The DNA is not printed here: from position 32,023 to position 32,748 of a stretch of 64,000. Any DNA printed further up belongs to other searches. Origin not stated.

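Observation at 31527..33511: Rnl2-family RNA ligase with two unknown co-oriented genes: possible RNA-repair or anti-anticodon-nuclease module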

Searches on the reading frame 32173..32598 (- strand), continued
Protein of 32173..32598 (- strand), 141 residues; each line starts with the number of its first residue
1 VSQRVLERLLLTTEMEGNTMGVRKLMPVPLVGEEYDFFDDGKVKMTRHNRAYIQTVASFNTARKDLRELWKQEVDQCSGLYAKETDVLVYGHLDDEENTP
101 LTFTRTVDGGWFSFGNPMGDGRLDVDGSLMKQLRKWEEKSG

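Call 74: fold_search(model_id=the predicted structure, library=viral)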
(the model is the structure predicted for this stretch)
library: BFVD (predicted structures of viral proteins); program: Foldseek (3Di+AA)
matches with E <= 10: 525; with E <= 0.001: 0
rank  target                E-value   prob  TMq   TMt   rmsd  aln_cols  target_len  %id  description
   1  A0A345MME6            2.3e-02  0.98  0.40  0.28   6.9       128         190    8  (no name in the UniProt tables at hand)
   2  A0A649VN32            4.4e-02  0.99  0.39  0.41   6.7       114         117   15  Uncharacterized protein [Arthrobacter phage Mufasa8]
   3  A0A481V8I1            6.2e-02  0.99  0.45  0.38   4.2       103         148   11  Uncharacterized protein [Halobacterium phage ChaoS9]
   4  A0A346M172            6.6e-02  0.60  0.30  0.29  10.4       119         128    6  (no name in the UniProt tables at hand)
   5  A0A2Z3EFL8            1.4e-01  0.94  0.43  0.46   5.1        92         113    6  (no name in the UniProt tables at hand)
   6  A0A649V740            1.4e-01  0.92  0.37  0.47   5.0       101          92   11  (no name in the UniProt tables at hand)
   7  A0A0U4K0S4            1.5e-01  0.92  0.37  0.39   5.0       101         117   12  Uncharacterized protein [Arthrobacter phage Laroye]
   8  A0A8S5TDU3            1.6e-01  0.82  0.38  0.37   5.5       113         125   10  Uncharacterized protein [Myoviridae sp. ct3pM2]
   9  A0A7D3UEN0            2.3e-01  0.69  0.37  0.42   7.6       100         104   10  (no name in the UniProt tables at hand)
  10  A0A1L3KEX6            2.6e-01  0.11  0.20  0.08  12.6       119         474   11  (no name in the UniProt tables at hand)
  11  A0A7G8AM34            2.8e-01  0.60  0.37  0.34   8.0       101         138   10  (no name in the UniProt tables at hand)
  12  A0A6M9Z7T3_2          2.8e-01  0.11  0.23  0.05  10.7       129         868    5  Polymerase polyprotein [Riboviria sp.]
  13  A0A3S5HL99            3.1e-01  0.25  0.31  0.10  12.2       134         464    7  Uncharacterized protein [Megavirus baoshan]
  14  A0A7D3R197            3.4e-01  0.30  0.31  0.26   8.3       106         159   11  RING finger protein [Fadolivirus FV1/VV64]
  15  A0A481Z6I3            3.9e-01  0.89  0.44  0.38   5.1       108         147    9  Uncharacterized protein [Pithovirus LCPAC201]
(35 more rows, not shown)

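Call 75: fold_search(model_id=the predicted structure, library=pdb)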
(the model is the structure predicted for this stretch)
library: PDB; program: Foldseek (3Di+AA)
matches with E <= 10: 464; with E <= 0.001: 0
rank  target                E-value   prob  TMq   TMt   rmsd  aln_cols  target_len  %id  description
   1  9rlt_K                4.6e-01  0.08  0.20  0.14  12.3       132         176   11  dimerised 13S-13S+Beta5 proteasome precursor complexes (released 2026-03-18)
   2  7ry5_AAA              5.5e-01  0.21  0.27  0.24   6.3        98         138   14  Cellular Retinoic Acid Binding Protein II with Bound Inhibitor 4-[6-({4-[(fluorosulfonyl)oxy]phenyl}ethynyl)-4,4-dim (released 2021-12-15)
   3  6w5h_B                6.5e-01  0.28  0.32  0.25   9.3       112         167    8  1.85 A resolution structure of Norovirus 3CL protease in complex with inhibitor 5d (released 2020-09-30)
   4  6nir_A                7.6e-01  0.15  0.29  0.22   9.8       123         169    9  Crystal structure of a GII.4 norovirus HOV protease (released 2019-01-23)
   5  2frs_B                8.1e-01  0.14  0.25  0.23   6.5        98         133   12  Crystal structure of the f15w mutant of apo-cellular retinoic acid binding protein type ii at 1.51 angstroms resolutio (released 2006-09-19)
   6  7oxx_C                8.1e-01  0.10  0.22  0.21   7.1       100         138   14  CrabP2 mutant R30AK31A (released 2022-07-13)
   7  5hsh_A                8.5e-01  0.05  0.18  0.07  14.2       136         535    9  Crystal structure of the G291R mutant of human phosphoglucomutase 1 (released 2016-04-27)
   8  7t2e_A                8.5e-01  0.04  0.17  0.14  15.4       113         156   12  Structure of bacteriophage lambda tube protein V in C6 (released 2022-12-07)
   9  6w5k_A                9.0e-01  0.20  0.32  0.26   8.0       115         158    6  1.95 A resolution structure of Norovirus 3CL protease in complex with inhibitor 5g (released 2020-09-30)
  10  5ogb                  9.0e-01  0.10  0.22  0.21   6.7        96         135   12  Human Cellular Retinoic Acid Binding Protein II (CRABPII) with bound synthetic retinoid DC360. (released 2018-10-24)
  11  8bd1_B                9.5e-01  0.20  0.29  0.28   9.7        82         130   16  Crystal structure of the RhsPWHH-RhsPI toxin-immunity pair (released 2022-11-30)
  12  9da7                  9.5e-01  0.20  0.31  0.25   8.1       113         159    9  Human norovirus GII.4 Houston protease in complex with rupintrivir (released 2025-02-19)
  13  6w5k_D                9.5e-01  0.20  0.31  0.25   8.9       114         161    7  1.95 A resolution structure of Norovirus 3CL protease in complex with inhibitor 5g (released 2020-09-30)
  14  7sns_B                9.5e-01  0.06  0.19  0.14  14.5       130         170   10  1.55A Resolution Structure of NanoLuc Luciferase (released 2022-11-16)
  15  4mjg_A                1.0e+00  0.08  0.25  0.19  13.1       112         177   14  Crystal structure of a DUF4853 family protein (ACTODO_00621) from Actinomyces odontolyticus ATCC 17982 at 2.65 A resol (released 2013-10-16)
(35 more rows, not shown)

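Call 83: search_protein_families(library=pfam, proteins=[L116:6645-7988:+, L122:2065-2805:+, L115:7040-8164:+], max_evalue=1)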
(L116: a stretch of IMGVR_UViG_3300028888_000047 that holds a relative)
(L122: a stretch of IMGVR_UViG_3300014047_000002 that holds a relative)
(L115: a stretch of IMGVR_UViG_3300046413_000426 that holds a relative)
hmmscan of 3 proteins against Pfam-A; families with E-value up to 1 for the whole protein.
L116:6645-7988:+ (447 aa): 1 family
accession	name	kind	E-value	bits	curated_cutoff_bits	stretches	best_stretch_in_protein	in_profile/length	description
PF01139.22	RtcB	-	3.9e-61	208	27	1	40-436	14-425/426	tRNA-splicing ligase RtcB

L122:2065-2805:+ (246 aa): 2 families
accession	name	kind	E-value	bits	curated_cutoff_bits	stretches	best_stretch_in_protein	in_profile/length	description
PF00149.33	Metallophos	-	2.9e-08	34.8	21.5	1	11-141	20-147/191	Calcineurin-like phosphoesterase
PF15242.11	FAM53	-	0.049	13.9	27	1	169-212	127-174/304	Family of FAM53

L115:7040-8164:+ (374 aa): 2 families
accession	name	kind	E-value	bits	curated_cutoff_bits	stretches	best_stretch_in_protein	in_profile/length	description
PF21189.3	PHA02142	-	1.3e-15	58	27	1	10-94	4-92/92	PHA02142 OB-fold domain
PF09414.15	RNA_ligase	-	3.8e-13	50.4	27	1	164-357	3-171/171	RNA ligase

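Call 84: search_dna_similar(query=L116:6645-7988:+, collection=phages, mode=protein, max_rows=3, max_evalue=0.00001)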
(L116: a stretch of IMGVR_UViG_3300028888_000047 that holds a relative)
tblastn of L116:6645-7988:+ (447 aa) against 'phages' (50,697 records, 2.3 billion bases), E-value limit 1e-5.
Records with a match: 683; places in all: 688; records where one place covers at least 80% of the query: 632.
Best place of each record, by identity: <60% 683.
By first word of the organism name: Mycobacterium 221; Bacillus 61; Listeria 58; Brevibacterium 32; Caulobacter 30; Halorubrum 29; Gordonia 25; Enterococcus 23; Microbacterium 19; Erwinia 17; and 44 more.
By host as written in the record: Mycobacterium smegmatis mc2 155 163; Listeria monocytogenes 47; - 42; Brevibacterium aurantiacum SMQ-1335 32; Mycobacterium smegmatis mc#155 29; Gordonia terrae 3612 24; Halorubrum sp. 16; Bacillus subtilis 14; and 147 more.
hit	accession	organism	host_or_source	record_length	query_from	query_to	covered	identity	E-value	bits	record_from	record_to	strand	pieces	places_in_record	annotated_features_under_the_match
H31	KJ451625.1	Bacillus phage Bcp1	Bacillus cereus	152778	1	442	99%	40.3%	8e-86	292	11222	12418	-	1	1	uncharacterized protein family UPF0027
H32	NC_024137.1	Bacillus phage Bcp1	Bacillus cereus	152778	1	442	99%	40.3%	8e-86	292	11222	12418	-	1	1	tRNA splicing ligase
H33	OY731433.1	Bacteroides phage LoVEphage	-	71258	1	437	98%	40.7%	2e-98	328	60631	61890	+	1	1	tRNA splicing ligase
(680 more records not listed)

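Call 85: search_dna_similar(query=L115:7040-8164:+, collection=phages, mode=protein, max_rows=3, max_evalue=0.00001)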
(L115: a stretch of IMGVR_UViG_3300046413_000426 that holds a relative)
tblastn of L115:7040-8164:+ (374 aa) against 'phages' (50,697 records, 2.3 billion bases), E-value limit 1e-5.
Records with a match: 615; places in all: 616; records where one place covers at least 80% of the query: 87.
Best place of each record, by identity: <60% 615.
By first word of the organism name: Mycobacterium 289; Pseudomonas 157; Aeromonas 44; Microbacterium 30; Gordonia 20; Erwinia 10; Sinorhizobium 7; uncultured 5; Xanthomonas 5; Synechococcus 4; and 23 more.
By host as written in the record: Mycobacterium smegmatis mc2 155 203; Pseudomonas aeruginosa 54; Mycobacterium smegmatis mc#155 45; Pseudomonas aeruginosa PAO1 25; - 22; Mycobacterium smegmatis mc2155 20; Gordonia terrae 3612 18; Aeromonas salmonicida 13; and 103 more.
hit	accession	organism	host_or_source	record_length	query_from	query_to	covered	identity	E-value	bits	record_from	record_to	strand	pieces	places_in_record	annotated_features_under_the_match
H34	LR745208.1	uncultured phage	metagenomic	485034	22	374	94%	27.8%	6e-23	106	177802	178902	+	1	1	record has no annotation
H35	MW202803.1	Caudoviricetes sp.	Manatee Spring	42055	3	361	96%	27.0%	7e-18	91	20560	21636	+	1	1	RNA ligase | hypothetical protein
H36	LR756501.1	uncultured phage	metagenomic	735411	10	344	90%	28.5%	4e-17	89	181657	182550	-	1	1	record has no annotation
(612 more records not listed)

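Call 86: search_dna_similar(query=window:32173-32541:-, collection=phages, mode=protein, max_rows=40, max_evalue=0.001)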
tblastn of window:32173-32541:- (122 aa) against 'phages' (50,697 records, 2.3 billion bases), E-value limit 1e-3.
Records with a match: 2; places in all: 2; records where one place covers at least 80% of the query: 2.
Best place of each record, by identity: <60% 2.
By first word of the organism name: uncultured 1; Bacteriophage 1.
By host as written in the record: - 2.
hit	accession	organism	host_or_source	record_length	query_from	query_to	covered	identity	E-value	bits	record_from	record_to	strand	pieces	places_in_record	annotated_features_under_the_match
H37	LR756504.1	uncultured phage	metagenomic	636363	12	110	81%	39.6%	3e-16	78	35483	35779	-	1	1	record has no annotation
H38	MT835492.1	Bacteriophage sp.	human fecal samples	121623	9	107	81%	32.4%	1e-6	51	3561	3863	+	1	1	record has no annotation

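Call 92: find_related_loci(query=A2, collection=metagenome_contigs, flank=5000)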
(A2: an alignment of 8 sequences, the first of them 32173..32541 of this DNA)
Query A2 (122 aa) in metagenome_contigs; peptide patterns used: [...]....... (x = any residue, [..] = any of these).
68 stretches matched a pattern; 32 encode a relative of the query (tblastn E <= 1e-3); 32 distinct loci.
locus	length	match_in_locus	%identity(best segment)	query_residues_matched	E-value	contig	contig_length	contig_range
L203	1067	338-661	47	5-116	2e-25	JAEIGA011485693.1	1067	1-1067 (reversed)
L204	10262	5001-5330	45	5-116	8e-25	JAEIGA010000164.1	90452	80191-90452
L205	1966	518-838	43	9-117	3e-24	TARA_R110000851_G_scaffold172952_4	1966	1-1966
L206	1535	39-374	42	2-110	1e-23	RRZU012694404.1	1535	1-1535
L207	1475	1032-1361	41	7-114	3e-23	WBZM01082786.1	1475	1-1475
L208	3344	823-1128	42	9-110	8e-23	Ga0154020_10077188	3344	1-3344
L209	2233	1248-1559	42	9-114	1e-22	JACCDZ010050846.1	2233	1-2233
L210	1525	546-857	42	9-114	1e-22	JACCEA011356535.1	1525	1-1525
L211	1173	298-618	40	6-114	8e-23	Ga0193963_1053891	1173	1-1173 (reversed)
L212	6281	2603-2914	42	9-114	2e-22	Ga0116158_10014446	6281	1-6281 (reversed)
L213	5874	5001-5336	40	6-115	2e-22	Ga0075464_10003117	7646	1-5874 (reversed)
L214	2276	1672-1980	43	10-110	4e-22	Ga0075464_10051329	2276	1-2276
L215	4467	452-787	39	6-115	8e-22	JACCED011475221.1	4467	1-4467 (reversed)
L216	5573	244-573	39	7-114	1e-21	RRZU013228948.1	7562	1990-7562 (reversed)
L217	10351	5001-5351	40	9-115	2e-21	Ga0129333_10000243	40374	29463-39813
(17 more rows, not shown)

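Call 94: search_protein_families(library=pfam, proteins=[L204:9104-10261:+], max_evalue=0.01)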
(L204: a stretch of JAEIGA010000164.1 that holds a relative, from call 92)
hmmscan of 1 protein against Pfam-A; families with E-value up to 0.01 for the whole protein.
L204:9104-10261:+ (386 aa): 1 family
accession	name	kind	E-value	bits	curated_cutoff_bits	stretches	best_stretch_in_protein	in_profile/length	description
PF09511.15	RNA_lig_T4_1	-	6.5e-12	46.2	28.3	1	62-270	1-227/227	RNA ligase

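Call 98: search_protein_families(library=pfam, proteins=[L115:4457-5017:+, L115:8172-8804:+, L115:8801-9211:+, L116:3419-4198:+, L116:4201-4812:+, L116:5727-6206:+, L116:6221-6643:+, L116:9088-9654:+, L204:2654-3322:+, L204:7962-8408:+], max_evalue=0.01)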
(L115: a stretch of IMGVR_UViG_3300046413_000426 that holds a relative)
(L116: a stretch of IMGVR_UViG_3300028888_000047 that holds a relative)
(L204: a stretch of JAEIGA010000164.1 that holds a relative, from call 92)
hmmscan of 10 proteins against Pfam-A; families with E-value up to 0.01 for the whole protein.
L115:4457-5017:+ (186 aa): 0 families

L115:8172-8804:+ (210 aa): 1 family
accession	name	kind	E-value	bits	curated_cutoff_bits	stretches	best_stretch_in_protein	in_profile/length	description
PF00149.33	Metallophos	-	0.00023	22.1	21.5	1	12-155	2-155/191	Calcineurin-like phosphoesterase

L115:8801-9211:+ (136 aa): 1 family
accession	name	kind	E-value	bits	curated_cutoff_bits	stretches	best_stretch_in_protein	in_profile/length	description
PF13671.12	AAA_33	-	3.8e-12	47.1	27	1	4-109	1-105/143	AAA domain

L116:3419-4198:+ (259 aa): 0 families

L116:4201-4812:+ (203 aa): 1 family
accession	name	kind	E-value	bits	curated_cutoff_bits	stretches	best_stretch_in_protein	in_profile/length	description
PF01467.32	CTP_transf_like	-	1.9e-18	67.4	21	1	6-176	2-132/133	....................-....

L116:5727-6206:+ (159 aa): 0 families

L116:6221-6643:+ (140 aa): 0 families

L116:9088-9654:+ (188 aa): 0 families

L204:2654-3322:+ (222 aa): 0 families

L204:7962-8408:+ (148 aa): 2 families
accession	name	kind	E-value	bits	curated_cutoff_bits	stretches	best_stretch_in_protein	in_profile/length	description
PF03948.19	Ribosomal_L9_C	-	1.9e-26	92.7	23.2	1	63-146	1-85/86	Ribosomal protein L9, C-terminal domain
PF01281.25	Ribosomal_L9_N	-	2e-21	75.7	20.7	1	1-47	1-47/47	Ribosomal protein L9, N-terminal domain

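Call 100: search_dna_similar(query=L089:7242-8399:+, collection=phages, mode=protein, max_rows=3, max_evalue=0.00001)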
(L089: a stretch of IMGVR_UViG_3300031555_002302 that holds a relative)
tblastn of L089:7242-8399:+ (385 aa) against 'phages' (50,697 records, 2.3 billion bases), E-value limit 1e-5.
Records with a match: 1095; places in all: 1095; records where one place covers at least 80% of the query: 580.
Best place of each record, by identity: <60% 1095.
By first word of the organism name: Escherichia 472; Klebsiella 262; Shigella 67; Acinetobacter 43; Enterobacteria 40; Aeromonas 30; Yersinia 26; Salmonella 17; Citrobacter 14; Enterobacter 13; and 33 more.
By host as written in the record: Escherichia coli 217; - 111; Klebsiella pneumoniae 85; Escherichia coli B 28; Shigella sp. 19; Escherichia coli str. K-12 substr. MG1655 17; Yersinia pseudotuberculosis 14; Escherichia coli O157:H7 13; and 284 more.
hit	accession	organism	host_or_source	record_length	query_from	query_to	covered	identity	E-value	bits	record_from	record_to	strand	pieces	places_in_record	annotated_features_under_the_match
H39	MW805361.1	Paraglaciecola Antarctic GD virus 1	Paraglaciecola sp. strain IceBac 372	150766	15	353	88%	29.2%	1e-20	100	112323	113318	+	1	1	RNA ligase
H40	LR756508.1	uncultured phage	metagenomic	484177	20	302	74%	35.0%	1e-40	159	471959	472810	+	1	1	record has no annotation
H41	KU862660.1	Pseudomonas phage phiPMW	Pseudomonas putida PpG1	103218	28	321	76%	32.1%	9e-29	124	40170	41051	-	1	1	RNA ligase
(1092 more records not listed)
